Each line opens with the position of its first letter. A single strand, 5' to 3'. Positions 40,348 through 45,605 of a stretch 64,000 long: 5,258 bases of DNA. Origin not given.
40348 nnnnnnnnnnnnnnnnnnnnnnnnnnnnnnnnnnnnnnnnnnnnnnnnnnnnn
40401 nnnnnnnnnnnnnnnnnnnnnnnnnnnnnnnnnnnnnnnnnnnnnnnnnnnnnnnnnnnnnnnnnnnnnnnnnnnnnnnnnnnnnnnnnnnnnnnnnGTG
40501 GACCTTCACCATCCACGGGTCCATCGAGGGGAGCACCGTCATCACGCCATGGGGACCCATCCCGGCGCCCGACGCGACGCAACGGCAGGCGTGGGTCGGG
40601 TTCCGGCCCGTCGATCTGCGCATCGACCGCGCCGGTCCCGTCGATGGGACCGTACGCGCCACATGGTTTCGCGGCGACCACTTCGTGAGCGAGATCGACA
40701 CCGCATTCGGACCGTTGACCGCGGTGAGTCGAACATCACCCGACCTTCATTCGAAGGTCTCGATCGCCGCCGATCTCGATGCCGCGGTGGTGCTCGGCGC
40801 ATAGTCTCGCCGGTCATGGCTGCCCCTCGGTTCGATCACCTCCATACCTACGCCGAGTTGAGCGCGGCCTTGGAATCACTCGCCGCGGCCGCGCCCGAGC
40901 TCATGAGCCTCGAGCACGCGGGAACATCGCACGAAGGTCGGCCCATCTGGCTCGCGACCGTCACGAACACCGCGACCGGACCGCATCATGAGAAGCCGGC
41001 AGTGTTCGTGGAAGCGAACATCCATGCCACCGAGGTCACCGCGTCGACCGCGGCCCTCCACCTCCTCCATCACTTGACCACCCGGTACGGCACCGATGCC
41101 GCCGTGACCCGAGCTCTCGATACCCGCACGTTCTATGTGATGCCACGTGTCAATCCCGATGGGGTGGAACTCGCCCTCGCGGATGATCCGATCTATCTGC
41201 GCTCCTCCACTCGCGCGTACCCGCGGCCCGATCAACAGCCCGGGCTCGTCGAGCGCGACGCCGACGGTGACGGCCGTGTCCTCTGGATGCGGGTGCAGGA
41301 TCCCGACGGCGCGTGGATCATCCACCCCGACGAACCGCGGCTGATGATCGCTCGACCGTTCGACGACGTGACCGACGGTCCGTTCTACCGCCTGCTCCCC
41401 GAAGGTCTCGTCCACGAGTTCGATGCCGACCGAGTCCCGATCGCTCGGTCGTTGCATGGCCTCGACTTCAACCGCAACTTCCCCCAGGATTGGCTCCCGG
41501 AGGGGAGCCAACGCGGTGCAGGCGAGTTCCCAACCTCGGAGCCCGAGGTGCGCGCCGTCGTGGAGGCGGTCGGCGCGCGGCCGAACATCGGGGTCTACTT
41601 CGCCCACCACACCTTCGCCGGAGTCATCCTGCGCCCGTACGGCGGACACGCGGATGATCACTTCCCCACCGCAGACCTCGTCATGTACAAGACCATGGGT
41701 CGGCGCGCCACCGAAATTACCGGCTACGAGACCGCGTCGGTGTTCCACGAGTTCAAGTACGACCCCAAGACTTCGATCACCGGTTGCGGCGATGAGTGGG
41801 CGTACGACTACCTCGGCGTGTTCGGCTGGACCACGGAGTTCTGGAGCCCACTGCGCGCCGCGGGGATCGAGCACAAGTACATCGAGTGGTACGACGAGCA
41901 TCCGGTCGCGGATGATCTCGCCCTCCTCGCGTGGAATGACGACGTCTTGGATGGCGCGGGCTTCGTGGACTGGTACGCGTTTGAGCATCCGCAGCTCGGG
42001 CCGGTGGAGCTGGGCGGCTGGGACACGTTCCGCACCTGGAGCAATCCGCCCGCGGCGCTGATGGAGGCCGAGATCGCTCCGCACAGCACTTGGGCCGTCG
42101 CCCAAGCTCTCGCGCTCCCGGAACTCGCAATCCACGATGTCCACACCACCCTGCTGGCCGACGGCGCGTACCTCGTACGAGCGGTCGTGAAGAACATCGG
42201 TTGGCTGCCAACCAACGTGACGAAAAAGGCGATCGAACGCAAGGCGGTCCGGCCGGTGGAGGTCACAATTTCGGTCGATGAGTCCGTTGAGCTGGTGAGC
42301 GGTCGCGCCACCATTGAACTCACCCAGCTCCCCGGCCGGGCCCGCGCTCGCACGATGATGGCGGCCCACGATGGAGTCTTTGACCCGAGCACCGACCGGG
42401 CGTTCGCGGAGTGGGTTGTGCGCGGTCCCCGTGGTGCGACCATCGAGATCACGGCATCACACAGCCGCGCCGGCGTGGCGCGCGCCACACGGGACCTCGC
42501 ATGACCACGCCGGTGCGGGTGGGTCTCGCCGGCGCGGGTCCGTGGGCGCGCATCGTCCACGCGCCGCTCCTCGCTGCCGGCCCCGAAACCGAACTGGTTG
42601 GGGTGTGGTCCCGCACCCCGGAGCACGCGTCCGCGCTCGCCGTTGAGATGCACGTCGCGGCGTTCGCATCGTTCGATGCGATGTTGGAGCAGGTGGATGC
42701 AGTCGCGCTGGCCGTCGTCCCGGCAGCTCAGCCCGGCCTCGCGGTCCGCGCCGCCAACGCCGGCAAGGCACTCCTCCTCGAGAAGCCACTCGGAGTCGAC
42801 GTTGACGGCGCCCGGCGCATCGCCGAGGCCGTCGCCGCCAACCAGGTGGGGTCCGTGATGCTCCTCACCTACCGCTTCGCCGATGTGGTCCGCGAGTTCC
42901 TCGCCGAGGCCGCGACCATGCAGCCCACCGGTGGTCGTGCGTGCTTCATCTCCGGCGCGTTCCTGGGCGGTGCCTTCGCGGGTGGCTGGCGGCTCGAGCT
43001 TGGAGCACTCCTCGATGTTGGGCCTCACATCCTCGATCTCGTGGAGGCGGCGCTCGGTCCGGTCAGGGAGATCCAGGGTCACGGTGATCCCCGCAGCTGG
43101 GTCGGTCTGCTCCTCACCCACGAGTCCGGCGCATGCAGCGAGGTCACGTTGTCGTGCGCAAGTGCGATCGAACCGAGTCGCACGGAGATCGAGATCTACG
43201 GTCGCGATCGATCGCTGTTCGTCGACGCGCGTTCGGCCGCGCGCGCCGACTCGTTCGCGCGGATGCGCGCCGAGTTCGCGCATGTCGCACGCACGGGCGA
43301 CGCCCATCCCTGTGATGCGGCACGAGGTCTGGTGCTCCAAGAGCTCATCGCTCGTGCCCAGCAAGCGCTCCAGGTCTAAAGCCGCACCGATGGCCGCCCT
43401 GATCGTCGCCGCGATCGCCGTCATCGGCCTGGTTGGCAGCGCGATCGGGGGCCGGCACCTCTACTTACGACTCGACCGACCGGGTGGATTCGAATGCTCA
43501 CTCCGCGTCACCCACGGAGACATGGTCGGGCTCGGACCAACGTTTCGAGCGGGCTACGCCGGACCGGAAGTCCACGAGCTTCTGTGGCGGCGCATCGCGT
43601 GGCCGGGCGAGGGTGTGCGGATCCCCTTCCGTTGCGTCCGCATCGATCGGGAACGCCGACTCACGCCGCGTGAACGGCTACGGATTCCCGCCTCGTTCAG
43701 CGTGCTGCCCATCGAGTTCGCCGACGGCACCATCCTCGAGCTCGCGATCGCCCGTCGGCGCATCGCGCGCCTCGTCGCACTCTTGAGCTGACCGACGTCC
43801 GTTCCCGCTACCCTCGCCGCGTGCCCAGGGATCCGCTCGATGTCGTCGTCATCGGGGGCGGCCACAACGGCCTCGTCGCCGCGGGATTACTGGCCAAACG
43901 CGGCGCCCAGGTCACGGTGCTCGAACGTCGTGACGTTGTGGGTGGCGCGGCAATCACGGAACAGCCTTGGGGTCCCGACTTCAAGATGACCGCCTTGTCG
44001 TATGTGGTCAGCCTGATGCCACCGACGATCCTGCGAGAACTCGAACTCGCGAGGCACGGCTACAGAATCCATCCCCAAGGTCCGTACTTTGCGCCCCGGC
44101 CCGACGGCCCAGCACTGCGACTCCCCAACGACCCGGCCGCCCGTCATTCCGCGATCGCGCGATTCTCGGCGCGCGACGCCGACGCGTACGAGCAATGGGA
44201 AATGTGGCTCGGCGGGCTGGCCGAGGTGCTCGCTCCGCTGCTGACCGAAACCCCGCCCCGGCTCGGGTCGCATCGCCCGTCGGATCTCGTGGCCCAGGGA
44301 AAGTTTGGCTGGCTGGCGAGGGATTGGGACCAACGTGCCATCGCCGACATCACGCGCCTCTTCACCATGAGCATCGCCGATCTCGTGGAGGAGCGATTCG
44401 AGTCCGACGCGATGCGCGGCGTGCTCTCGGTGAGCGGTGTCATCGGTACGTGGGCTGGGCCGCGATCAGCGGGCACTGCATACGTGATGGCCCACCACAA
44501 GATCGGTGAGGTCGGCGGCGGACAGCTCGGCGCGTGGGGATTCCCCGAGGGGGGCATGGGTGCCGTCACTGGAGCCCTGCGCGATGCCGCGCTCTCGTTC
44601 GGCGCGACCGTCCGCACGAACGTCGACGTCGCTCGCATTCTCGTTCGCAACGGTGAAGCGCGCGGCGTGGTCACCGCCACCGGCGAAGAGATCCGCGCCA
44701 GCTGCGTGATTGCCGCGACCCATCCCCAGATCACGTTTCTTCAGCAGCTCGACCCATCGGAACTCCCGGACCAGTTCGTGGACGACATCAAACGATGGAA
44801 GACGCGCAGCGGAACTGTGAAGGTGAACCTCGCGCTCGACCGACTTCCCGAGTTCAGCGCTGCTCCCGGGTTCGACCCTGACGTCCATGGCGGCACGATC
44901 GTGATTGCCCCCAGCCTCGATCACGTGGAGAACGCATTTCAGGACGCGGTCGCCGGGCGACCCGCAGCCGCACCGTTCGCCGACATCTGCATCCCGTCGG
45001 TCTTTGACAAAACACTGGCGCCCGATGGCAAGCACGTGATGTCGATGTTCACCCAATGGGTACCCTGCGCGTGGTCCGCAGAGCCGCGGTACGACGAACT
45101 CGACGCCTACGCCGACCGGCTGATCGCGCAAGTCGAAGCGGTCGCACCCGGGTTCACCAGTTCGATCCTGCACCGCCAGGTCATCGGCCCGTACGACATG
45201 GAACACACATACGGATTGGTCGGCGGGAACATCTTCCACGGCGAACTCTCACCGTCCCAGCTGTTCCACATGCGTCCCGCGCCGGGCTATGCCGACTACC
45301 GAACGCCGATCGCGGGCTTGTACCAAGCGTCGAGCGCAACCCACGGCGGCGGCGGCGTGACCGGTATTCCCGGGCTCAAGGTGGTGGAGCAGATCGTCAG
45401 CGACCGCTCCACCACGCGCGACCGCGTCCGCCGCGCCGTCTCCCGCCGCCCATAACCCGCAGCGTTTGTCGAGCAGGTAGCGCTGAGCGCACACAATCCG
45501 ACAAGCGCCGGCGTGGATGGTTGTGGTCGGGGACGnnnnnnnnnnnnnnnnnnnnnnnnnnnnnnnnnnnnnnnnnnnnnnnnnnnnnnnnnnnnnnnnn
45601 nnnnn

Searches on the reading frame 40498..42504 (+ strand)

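Call 63: search_protein_families(library=pfam, proteins=[window:40498-42504:+], max_evalue=0.00001)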
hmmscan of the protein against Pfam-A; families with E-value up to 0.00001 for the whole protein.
window:40498-42504:+ (668 aa): 1 family
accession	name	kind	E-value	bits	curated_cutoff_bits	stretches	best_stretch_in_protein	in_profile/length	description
PF00246.29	Peptidase_M14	-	2.4e-47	162.4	21.6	2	123-231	3-111/286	Zinc carboxypeptidase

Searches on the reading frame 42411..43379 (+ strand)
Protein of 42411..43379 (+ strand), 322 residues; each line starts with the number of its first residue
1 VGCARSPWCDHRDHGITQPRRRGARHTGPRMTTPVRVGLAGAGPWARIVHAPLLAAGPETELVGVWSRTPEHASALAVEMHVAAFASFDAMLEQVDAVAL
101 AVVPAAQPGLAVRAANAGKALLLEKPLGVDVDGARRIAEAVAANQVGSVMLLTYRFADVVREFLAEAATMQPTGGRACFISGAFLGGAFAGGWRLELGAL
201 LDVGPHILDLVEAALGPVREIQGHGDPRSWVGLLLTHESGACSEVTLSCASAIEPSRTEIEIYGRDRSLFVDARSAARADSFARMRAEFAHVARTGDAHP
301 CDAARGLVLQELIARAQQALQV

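Call 63: search_protein_families(library=pfam, proteins=[window:42411-43379:+], max_evalue=0.00001)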
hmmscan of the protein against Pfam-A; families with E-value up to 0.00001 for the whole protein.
window:42411-43379:+ (322 aa): 2 families
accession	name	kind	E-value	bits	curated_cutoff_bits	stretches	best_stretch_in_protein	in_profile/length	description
PF01408.29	GFO_IDH_MocA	-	1.4e-17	65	24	1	35-146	1-114/120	Oxidoreductase family, NAD-binding Rossmann fold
PF22725.1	GFO_IDH_MocA_C3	-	8.3e-08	32.7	27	1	190-268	29-122/124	GFO/IDH/MocA C-terminal domain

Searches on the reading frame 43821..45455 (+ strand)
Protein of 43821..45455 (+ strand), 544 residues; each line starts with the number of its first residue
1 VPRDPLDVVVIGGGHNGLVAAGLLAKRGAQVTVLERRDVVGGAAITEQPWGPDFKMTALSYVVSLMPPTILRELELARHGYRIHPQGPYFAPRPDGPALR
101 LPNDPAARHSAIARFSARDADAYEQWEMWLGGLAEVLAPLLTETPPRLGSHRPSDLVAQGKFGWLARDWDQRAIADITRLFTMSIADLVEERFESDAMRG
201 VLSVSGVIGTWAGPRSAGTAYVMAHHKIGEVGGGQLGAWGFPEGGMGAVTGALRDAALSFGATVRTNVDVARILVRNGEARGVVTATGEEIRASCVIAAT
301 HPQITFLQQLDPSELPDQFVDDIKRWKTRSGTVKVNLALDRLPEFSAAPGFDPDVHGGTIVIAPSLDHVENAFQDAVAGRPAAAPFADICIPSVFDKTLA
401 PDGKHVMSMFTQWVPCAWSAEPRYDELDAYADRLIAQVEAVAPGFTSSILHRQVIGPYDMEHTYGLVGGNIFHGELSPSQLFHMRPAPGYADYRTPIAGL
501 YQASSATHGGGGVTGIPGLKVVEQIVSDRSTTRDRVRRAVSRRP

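Call 63: search_protein_families(library=pfam, proteins=[window:43821-45455:+], max_evalue=0.00001)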
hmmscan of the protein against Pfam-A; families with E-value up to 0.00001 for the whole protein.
window:43821-45455:+ (544 aa): 6 families
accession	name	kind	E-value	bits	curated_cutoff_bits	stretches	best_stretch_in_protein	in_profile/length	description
PF01266.30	DAO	-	1.5e-12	48.2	27.9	2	7-43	1-38/353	FAD dependent oxidoreductase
PF01593.30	Amino_oxidase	-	9.4e-12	45.4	19.8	1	192-345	153-296/443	Flavin containing amine oxidoreductase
PF13450.12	NAD_binding_8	-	4.9e-11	43.2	21.9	1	10-54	1-45/68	NAD(P)-binding Rossmann-like domain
PF12831.13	FAD_oxidored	-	8.7e-09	35.6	27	1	7-81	1-74/416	FAD dependent oxidoreductase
PF01134.28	GIDA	-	3.7e-07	30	22.1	0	7-34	1-28/391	Glucose inhibited division protein A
PF07992.20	Pyr_redox_2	-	4.8e-07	29.9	26.1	0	6-41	143-178/291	Pyridine nucleotide-disulphide oxidoreductase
